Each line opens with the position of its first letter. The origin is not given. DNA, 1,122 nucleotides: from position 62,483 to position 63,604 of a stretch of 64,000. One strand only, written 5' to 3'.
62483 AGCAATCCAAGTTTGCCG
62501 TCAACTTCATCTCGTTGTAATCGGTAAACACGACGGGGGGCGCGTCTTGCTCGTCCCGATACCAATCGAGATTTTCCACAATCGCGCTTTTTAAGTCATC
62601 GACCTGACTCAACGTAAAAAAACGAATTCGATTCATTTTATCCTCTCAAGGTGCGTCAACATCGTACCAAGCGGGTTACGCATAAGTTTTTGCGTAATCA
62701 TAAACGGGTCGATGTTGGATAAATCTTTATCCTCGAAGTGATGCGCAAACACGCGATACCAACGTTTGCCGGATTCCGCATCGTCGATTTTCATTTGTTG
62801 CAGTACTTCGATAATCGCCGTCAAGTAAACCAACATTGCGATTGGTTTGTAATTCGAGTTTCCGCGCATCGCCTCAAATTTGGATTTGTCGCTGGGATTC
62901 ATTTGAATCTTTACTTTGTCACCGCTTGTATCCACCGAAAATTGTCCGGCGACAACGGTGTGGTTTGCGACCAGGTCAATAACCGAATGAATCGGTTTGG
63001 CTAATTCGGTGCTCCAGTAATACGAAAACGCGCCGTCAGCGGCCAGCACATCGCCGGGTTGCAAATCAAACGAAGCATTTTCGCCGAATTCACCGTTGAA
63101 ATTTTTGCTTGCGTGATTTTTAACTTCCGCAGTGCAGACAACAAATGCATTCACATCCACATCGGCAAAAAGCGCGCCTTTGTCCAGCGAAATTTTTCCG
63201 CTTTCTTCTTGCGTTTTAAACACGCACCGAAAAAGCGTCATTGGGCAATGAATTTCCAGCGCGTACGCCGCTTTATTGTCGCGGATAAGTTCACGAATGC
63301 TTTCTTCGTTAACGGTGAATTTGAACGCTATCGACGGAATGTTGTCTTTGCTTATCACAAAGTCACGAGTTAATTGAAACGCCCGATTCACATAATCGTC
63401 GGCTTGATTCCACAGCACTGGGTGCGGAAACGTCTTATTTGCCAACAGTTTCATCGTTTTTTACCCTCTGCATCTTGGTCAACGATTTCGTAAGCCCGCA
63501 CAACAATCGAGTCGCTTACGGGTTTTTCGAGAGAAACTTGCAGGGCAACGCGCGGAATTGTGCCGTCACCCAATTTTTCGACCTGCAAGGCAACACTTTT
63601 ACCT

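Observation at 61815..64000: Low-GC, translationally coupled operon of at least three unknown genes (possible defence-type island), truncated by the window edge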

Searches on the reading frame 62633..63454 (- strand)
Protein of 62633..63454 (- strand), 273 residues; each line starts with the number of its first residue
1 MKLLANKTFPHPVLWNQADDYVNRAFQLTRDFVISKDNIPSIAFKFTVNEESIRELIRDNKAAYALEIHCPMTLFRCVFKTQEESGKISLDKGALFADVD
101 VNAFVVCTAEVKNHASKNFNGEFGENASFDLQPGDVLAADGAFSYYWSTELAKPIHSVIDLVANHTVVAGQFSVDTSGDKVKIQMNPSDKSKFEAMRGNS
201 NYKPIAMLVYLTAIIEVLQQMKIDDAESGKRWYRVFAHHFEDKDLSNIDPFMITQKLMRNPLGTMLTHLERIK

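Call 4: search_protein_families(library=pfam, proteins=[window:62633-63454:-], max_evalue=1)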
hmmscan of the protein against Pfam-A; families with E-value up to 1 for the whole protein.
window:62633-63454:- (273 aa): 1 family
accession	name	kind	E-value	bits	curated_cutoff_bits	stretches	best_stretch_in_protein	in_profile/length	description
PF17144.9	Ribosomal_L5e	-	0.1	13.1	27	1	161-242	41-121/163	Ribosomal large subunit proteins 60S L5, and 50S L18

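Call 5: search_protein_families(library=padloc, proteins=[window:62633-63454:-], max_evalue=1)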
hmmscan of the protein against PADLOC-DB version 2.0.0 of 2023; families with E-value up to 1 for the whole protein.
window:62633-63454:- (273 aa): 1 family
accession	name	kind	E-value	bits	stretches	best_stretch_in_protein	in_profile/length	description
PDLC04583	PDC-M33B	-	2e-50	169.8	1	5-272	4-282/289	-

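Call 6: find_encoding_contigs(protein=window:62633-63454:-, flank=10000, max_places=6)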
Protein window:62633-63454:- (273 aa): no gene with exactly this product is on record in the collection.

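Call 10: find_related_loci(query=window:62633-63454:-, collection=genome_contigs, flank=10000)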
Query window:62633-63454:- (273 aa) in genome_contigs; peptide patterns used: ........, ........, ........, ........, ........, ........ (x = any residue, [..] = any of these).
39 stretches matched a pattern, but none encodes a relative of the query by tblastn (E <= 1e-3).

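Call 11: find_homologous_proteins(query=window:62633-63454:-, max_evalue=0.001)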
Query window:62633-63454:- (273 aa): 25 proteins with E <= 0.001 among 428 candidates.
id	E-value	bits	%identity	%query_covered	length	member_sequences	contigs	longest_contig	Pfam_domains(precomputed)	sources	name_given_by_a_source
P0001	9.1e-181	617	100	100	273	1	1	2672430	-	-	-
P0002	8.6e-91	322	53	97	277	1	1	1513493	-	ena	-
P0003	1.1e-90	322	53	99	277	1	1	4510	-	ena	-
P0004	3.1e-89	317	55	99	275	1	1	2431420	-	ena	-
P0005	1.1e-85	305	54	98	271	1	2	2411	-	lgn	-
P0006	6.5e-85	303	52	99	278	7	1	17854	-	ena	-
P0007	8.4e-84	299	53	94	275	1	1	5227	-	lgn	-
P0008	1.2e-83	299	52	99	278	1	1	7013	-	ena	-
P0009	1.4e-83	299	51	100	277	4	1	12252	-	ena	-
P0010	2.0e-82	295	53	97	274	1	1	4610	-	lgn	-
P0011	1.5e-80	289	48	99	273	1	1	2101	-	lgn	-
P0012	2.6e-80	288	49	99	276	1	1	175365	-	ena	-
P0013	7.3e-79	283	49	97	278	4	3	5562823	-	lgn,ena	-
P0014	4.6e-78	280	51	99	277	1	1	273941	-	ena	-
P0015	7.1e-78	280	51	94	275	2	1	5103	-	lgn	-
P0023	4.7e-66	241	49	84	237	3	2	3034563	-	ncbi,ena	-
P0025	1.3e-36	145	35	98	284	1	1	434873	-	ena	-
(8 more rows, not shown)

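Call 12: find_encoding_contigs(protein=P0004, flank=10000, max_places=2)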
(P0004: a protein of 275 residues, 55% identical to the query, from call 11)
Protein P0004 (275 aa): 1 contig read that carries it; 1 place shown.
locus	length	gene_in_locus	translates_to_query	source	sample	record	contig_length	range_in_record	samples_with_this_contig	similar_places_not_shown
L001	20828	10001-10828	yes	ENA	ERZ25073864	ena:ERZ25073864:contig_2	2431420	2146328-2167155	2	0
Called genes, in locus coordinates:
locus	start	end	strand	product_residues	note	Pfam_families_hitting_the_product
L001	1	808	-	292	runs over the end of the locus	PF01795:Methyltransf_5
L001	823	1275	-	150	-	PF02381:MraZ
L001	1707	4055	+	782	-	PF13567:DUF4131, PF03772:Competence, PF00753:Lactamase_B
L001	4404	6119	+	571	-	PF00773:RNB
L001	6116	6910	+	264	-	PF08501:Shikimate_dh_N, PF01488:Shikimate_DH, PF18317:SDH_C (weak)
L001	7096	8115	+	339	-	PF00145:DNA_methylase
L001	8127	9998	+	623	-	-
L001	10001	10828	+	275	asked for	-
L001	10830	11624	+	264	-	PF19866:DUF6339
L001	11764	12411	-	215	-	PF01048:PNP_UDP_1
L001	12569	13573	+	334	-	PF02615:Ldh_2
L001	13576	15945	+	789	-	-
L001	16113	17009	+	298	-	PF01555:N6_N4_Mtase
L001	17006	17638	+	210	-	PF15514:ThaI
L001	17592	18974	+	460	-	PF08867:FRG, PF00515:TPR_1, PF13414:TPR_11, PF00515:TPR_1, PF13414:TPR_11, PF13424:TPR_12, PF13432:TPR_16, PF00515:TPR_1, +30 more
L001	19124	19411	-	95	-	PF13442:Cytochrome_CBB3 (weak), PF00034:Cytochrom_C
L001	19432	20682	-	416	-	PF23500:DUF7133, PF07995:GSDH, PF22807:TrAA12 (weak)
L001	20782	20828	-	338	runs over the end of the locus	PF13384:HTH_23, PF13518:HTH_28 (weak), PF13551:HTH_29, PF13565:HTH_32 (weak), PF13358:DDE_3 (faint), PF00665:rve, PF13683:rve_3, PF13333:rve_2 (weak)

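Call 13: find_encoding_contigs(protein=P0002, flank=10000, max_places=2)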
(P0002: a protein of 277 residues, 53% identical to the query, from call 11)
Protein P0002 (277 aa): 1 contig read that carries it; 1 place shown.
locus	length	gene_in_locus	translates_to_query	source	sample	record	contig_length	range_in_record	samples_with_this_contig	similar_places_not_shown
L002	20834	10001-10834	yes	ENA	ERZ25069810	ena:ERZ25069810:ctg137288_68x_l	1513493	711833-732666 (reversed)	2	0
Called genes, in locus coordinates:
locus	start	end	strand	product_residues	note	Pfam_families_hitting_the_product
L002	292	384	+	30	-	-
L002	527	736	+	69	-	-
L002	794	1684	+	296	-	PF13513:HEAT_EZ (faint), PF24714:TOR1L1_N (faint), PF13646:HEAT_2, PF00514:Arm (faint), PF02985:HEAT (faint), PF12717:Cnd1 (faint), PF03130:HEAT_PBS (faint), PF13646:HEAT_2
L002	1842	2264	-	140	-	-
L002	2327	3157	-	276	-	-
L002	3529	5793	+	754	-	PF00580:UvrD-helicase, PF13604:AAA_30 (faint), PF13245:AAA_19, PF13361:UvrD_C, PF13538:UvrD_C_2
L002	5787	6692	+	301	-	-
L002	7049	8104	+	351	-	PF00145:DNA_methylase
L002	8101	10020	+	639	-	-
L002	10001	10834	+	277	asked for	-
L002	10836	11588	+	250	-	PF19866:DUF6339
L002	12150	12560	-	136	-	PF02472:ExbD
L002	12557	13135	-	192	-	PF01618:MotA_ExbB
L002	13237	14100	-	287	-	PF03544:TonB_C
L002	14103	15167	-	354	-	-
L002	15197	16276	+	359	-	-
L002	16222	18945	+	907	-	PF07517:SecA_DEAD, PF01043:SecA_PP_bind, PF21090:P-loop_SecA, PF07516:SecA_SW, PF02810:SEC-C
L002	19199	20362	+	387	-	PF02636:Methyltransf_28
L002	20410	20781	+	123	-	PF00507:Oxidored_q4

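Call 14: find_encoding_contigs(protein=P0023, flank=10000, max_places=2)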
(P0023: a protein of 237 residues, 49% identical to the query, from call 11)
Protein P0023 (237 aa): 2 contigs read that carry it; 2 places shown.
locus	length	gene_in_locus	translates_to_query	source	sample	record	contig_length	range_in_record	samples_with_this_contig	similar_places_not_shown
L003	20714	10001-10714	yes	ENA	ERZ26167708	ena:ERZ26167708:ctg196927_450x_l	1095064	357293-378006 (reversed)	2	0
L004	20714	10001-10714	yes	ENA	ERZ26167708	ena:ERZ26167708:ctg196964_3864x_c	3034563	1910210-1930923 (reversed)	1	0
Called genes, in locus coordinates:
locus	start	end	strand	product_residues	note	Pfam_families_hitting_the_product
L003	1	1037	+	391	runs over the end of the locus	PF00162:PGK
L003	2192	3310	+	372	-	PF00483:NTP_transferase, PF12804:NTP_transf_3, PF25087:GMPPB_C (weak)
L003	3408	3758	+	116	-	PF09723:Zn_ribbon_8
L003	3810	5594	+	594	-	PF01336:tRNA_anti-codon, PF00152:tRNA-synt_2, PF02938:GAD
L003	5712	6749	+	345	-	PF00145:DNA_methylase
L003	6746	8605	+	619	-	-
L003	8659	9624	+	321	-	PF05598:DUF772, PF01609:DDE_Tnp_1, PF13612:DDE_Tnp_1_3, PF13359:DDE_Tnp_4, PF13751:DDE_Tnp_1_6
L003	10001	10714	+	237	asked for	-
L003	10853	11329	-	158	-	PF12762:DDE_Tnp_IS1595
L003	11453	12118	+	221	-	PF19866:DUF6339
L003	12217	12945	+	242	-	PF20772:TACO1_YebC_N, PF01709:Transcrip_reg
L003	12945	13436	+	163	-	PF02075:RuvC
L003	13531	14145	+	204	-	PF01330:RuvA_N, PF21176:RecR_HhH (faint), PF14520:HHH_5, PF07499:RuvA_C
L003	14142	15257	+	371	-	-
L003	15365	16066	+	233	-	PF01618:MotA_ExbB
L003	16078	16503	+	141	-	PF02472:ExbD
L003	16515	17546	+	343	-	-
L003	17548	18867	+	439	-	PF04052:TolB_N, PF26550:Tricorn_2nd, PF07676:PD40 (weak), PF23381:Beta-prop_IFT122_1st, PF25174:Beta-prop_THOC3, PF26549:Tricorn_N, PF07676:PD40, PF26549:Tricorn_N, +5 more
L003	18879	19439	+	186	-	PF00691:OmpA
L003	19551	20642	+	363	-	PF13428:TPR_14 (faint), PF14559:TPR_19 (faint), PF13174:TPR_6 (faint), PF07719:TPR_2 (faint), PF13525:YfiO (weak), PF13432:TPR_16 (faint)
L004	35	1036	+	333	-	PF00044:Gp_dh_N, PF02800:Gp_dh_C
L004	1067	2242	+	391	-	PF00162:PGK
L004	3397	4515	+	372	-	PF00483:NTP_transferase, PF12804:NTP_transf_3, PF25087:GMPPB_C (weak)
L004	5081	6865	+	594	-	PF01336:tRNA_anti-codon, PF00152:tRNA-synt_2, PF02938:GAD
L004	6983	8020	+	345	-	PF00145:DNA_methylase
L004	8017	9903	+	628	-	-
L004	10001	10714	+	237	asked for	-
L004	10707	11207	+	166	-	PF19866:DUF6339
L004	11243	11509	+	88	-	PF19866:DUF6339 (weak)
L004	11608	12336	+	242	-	PF20772:TACO1_YebC_N, PF01709:Transcrip_reg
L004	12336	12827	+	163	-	PF02075:RuvC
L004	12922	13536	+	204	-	PF01330:RuvA_N, PF21176:RecR_HhH (faint), PF14520:HHH_5, PF07499:RuvA_C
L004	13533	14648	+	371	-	-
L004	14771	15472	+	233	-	PF01618:MotA_ExbB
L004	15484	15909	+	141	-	PF02472:ExbD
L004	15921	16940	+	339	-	PF06519:TolA (weak), PF13103:TonB_2, PF03544:TonB_C (weak)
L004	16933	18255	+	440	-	PF04052:TolB_N, PF26550:Tricorn_2nd, PF07676:PD40 (weak), PF23381:Beta-prop_IFT122_1st, PF26549:Tricorn_N, PF25174:Beta-prop_THOC3, PF07676:PD40, PF26549:Tricorn_N, +6 more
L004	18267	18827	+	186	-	PF00691:OmpA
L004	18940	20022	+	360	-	PF13428:TPR_14 (faint), PF14559:TPR_19 (faint), PF13174:TPR_6 (faint), PF07719:TPR_2 (faint), PF13525:YfiO (weak), PF13432:TPR_16 (faint)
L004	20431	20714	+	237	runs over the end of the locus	PF00117:GATase, PF07722:Peptidase_C26 (faint)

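Call 17: search_protein_families(library=pfam, proteins=[L001:8127-9998:+, L002:8101-10020:+, L004:8017-9903:+, L001:7096-8115:+, L004:6983-8020:+], max_evalue=1)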
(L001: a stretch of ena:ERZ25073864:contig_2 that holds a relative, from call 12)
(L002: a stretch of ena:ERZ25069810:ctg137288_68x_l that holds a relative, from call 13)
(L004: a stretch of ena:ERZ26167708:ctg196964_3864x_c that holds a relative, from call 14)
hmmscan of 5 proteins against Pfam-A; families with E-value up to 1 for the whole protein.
L001:8127-9998:+ (623 aa): 2 families
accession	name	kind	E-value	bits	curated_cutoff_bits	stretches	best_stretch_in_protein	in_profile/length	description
PF16871.11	DUF5077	-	0.049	14.2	24.6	1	519-567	18-65/122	Domain of unknown function (DUF5077)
PF20691.3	TAGT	-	0.078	13.3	27.5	1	236-293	62-120/205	TET-Associated Glycosyltransferase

L002:8101-10020:+ (639 aa): 2 families
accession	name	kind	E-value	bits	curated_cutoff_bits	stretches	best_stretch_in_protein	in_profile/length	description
PF23048.1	SH3-A_UBE2O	-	0.038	15.2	24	1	496-560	31-90/95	UBE2O, N-terminal SH3-A domain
PF00745.25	GlutR_dimer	-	0.11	13.3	22.9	1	247-299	2-54/99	Glutamyl-tRNAGlu reductase, dimerisation domain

L004:8017-9903:+ (628 aa): 0 families

L001:7096-8115:+ (339 aa): 2 families
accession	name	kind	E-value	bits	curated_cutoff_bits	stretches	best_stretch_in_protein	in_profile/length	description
PF00145.23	DNA_methylase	-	7.6e-62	210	22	1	14-326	6-323/324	C-5 cytosine-specific DNA methylase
PF21229.3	TdIF1_2nd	-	0.22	12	27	1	86-164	8-84/97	TdIF1, C-terminal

L004:6983-8020:+ (345 aa): 2 families
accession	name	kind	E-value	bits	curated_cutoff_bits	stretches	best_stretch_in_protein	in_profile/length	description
PF00145.23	DNA_methylase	-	9.1e-62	209.8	22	1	18-329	6-322/324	C-5 cytosine-specific DNA methylase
PF21229.3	TdIF1_2nd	-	0.25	11.8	27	1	93-170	11-86/97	TdIF1, C-terminal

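Call 18: search_protein_families(library=padloc, proteins=[L001:8127-9998:+, L002:8101-10020:+, L004:8017-9903:+, L001:7096-8115:+, L004:6983-8020:+], max_evalue=0.01)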
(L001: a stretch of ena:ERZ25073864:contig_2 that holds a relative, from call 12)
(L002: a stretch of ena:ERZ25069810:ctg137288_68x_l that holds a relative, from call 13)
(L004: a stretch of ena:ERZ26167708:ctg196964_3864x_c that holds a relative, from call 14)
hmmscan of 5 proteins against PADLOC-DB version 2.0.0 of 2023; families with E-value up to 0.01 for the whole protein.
L001:8127-9998:+ (623 aa): 1 family
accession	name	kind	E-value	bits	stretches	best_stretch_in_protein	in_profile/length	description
PDLC04582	PDC-M33A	-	3.5e-135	450.1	1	1-614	1-623/627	-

L002:8101-10020:+ (639 aa): 1 family
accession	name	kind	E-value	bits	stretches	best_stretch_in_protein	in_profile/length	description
PDLC04582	PDC-M33A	-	4.4e-134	446.5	1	1-602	1-592/627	-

L004:8017-9903:+ (628 aa): 1 family
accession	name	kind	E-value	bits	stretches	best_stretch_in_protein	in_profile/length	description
PDLC04582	PDC-M33A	-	5.5e-126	419.7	1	1-614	1-612/627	-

L001:7096-8115:+ (339 aa): 61 families (the best 25 are shown)
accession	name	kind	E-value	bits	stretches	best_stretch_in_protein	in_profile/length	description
PDLC03272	MTase_II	-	2e-81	272.2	1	9-336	75-397/407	Type II methyltransferase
PDLC03378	MTase_II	-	1.9e-59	199.7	1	11-335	5-336/344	Type II methyltransferase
PDLC03234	MTase_II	-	6e-48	162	2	14-199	10-190/375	Type II methyltransferase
PDLC03326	MTase_II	-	1.9e-45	153.8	2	14-200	10-195/412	Type II methyltransferase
PDLC00027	DruM2|DruM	-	5.9e-44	148.9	2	13-260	16-251/361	DNA cytosine methylase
PDLC00031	DruM2|DruM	-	2.3e-38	130.2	2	12-225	15-219/361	DNA cytosine methylase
PDLC00026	DruM2|DruM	-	3.3e-38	130.1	1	14-331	10-320/336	DNA cytosine methylase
PDLC00033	DruM2|DruM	-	4.5e-38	129.5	2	8-181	21-192/368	DNA cytosine methylase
PDLC03361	MTase_II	-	9.7e-38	128.1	1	14-323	92-431/455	Type II methyltransferase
PDLC03217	MTase_II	-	4.5e-36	122.5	2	12-198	25-201/703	Type II methyltransferase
PDLC03237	MTase_II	-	2.1e-34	116.7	2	4-183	790-972/1036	Type II methyltransferase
PDLC00034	DruM2|DruM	-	8.9e-34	114.7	2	8-203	7-212/457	DNA cytosine methylase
PDLC03307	MTase_II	-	2.3e-32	110.7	2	14-141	6-127/382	Type II methyltransferase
PDLC02653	DrmMII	-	1.3e-31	107.8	1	14-336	10-320/333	DrmMII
PDLC03243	MTase_II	-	5.4e-31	105.9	1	14-179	14-174/377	Type II methyltransferase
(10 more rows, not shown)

L004:6983-8020:+ (345 aa): 63 families (the best 25 are shown)
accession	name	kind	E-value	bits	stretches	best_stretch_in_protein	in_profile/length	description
PDLC03272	MTase_II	-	4.7e-81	271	1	6-336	68-393/407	Type II methyltransferase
PDLC03378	MTase_II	-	5.6e-59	198.2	1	18-335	8-332/344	Type II methyltransferase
PDLC03234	MTase_II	-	6.6e-51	171.7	2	18-204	10-191/375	Type II methyltransferase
PDLC03326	MTase_II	-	2.5e-44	150.1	2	13-187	5-179/412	Type II methyltransferase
PDLC00026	DruM2|DruM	-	3.5e-42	143.2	1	17-335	9-320/336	DNA cytosine methylase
PDLC00027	DruM2|DruM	-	3.8e-42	142.9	2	17-264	16-251/361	DNA cytosine methylase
PDLC03361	MTase_II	-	7e-42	141.8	1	2-328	76-432/455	Type II methyltransferase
PDLC00033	DruM2|DruM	-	5.3e-41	139.1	2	4-185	12-192/368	DNA cytosine methylase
PDLC00031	DruM2|DruM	-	1.3e-37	127.8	2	17-198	16-184/361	DNA cytosine methylase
PDLC03217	MTase_II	-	1.6e-34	117.4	1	18-328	390-696/703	Type II methyltransferase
PDLC03307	MTase_II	-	3.6e-34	116.6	2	18-145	6-127/382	Type II methyltransferase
PDLC02653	DrmMII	-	3.8e-34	116.1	1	18-331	10-311/333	DrmMII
PDLC00034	DruM2|DruM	-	4.4e-34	115.7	2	18-187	13-190/457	DNA cytosine methylase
PDLC03243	MTase_II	-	4e-33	112.9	1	13-184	9-175/377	Type II methyltransferase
PDLC03237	MTase_II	-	1.2e-32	110.8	1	13-186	794-971/1036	Type II methyltransferase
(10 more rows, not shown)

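Call 26: find_related_loci(query=A1, collection=genome_contigs, flank=10000)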
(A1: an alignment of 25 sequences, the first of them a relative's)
Query A1 (273 aa) in genome_contigs; peptide patterns used: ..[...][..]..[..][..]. (x = any residue, [..] = any of these).
27 stretches matched a pattern; 5 encode a relative of the query (tblastn E <= 1e-3); 5 distinct loci.
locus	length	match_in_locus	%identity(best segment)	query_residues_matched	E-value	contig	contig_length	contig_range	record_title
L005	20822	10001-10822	53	1-270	2e-98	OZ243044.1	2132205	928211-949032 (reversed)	MAG: Nitrospirales bacterium isolate 90506ce3-eb55-4a5d-8182-139bf9cc5ff3 genome assembly, chromosome: 1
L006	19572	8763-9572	52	1-266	3e-93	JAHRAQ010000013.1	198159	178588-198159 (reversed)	MAG: Nitrospirales bacterium isolate MEX2-MAG7 k127_477586_5712, whole genome shotgun sequence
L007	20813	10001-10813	52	1-266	3e-93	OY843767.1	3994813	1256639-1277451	MAG: Pseudomonadales bacterium isolate b7de5728-8a04-444b-a201-01595008baed genome assembly, chromosome: 1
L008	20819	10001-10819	51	1-270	1e-90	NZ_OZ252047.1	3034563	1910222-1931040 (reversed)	MAG: Candidatus Spongiihabitans sp. isolate 0f302991-e8ce-4c27-b8b3-1c27fcb5bdee chromosome 1, complete sequence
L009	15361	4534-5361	45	1-270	4e-79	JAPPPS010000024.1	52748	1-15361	MAG: Gammaproteobacteria bacterium isolate STY2_bin_1 NODE_29_length_52748_cov_71.4116, whole genome shotgun sequence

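Call 33: search_solved_structures(query=A3, max_evalue=10, show_alignments=3)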
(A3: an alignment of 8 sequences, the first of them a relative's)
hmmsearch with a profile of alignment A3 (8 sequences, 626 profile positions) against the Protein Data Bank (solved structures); distinct sequences matched with E-value up to 10: 3.
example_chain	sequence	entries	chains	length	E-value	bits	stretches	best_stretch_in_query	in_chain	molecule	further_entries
9nu5_B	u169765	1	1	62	1.3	10.5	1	497-530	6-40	Lysis protein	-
8if6_C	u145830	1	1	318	6.7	8.1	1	486-535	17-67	Strigolactone esterase D14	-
8u5l_F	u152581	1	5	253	9.2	7.6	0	497-566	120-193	scFv fragment of the monoclonal antibody MAU868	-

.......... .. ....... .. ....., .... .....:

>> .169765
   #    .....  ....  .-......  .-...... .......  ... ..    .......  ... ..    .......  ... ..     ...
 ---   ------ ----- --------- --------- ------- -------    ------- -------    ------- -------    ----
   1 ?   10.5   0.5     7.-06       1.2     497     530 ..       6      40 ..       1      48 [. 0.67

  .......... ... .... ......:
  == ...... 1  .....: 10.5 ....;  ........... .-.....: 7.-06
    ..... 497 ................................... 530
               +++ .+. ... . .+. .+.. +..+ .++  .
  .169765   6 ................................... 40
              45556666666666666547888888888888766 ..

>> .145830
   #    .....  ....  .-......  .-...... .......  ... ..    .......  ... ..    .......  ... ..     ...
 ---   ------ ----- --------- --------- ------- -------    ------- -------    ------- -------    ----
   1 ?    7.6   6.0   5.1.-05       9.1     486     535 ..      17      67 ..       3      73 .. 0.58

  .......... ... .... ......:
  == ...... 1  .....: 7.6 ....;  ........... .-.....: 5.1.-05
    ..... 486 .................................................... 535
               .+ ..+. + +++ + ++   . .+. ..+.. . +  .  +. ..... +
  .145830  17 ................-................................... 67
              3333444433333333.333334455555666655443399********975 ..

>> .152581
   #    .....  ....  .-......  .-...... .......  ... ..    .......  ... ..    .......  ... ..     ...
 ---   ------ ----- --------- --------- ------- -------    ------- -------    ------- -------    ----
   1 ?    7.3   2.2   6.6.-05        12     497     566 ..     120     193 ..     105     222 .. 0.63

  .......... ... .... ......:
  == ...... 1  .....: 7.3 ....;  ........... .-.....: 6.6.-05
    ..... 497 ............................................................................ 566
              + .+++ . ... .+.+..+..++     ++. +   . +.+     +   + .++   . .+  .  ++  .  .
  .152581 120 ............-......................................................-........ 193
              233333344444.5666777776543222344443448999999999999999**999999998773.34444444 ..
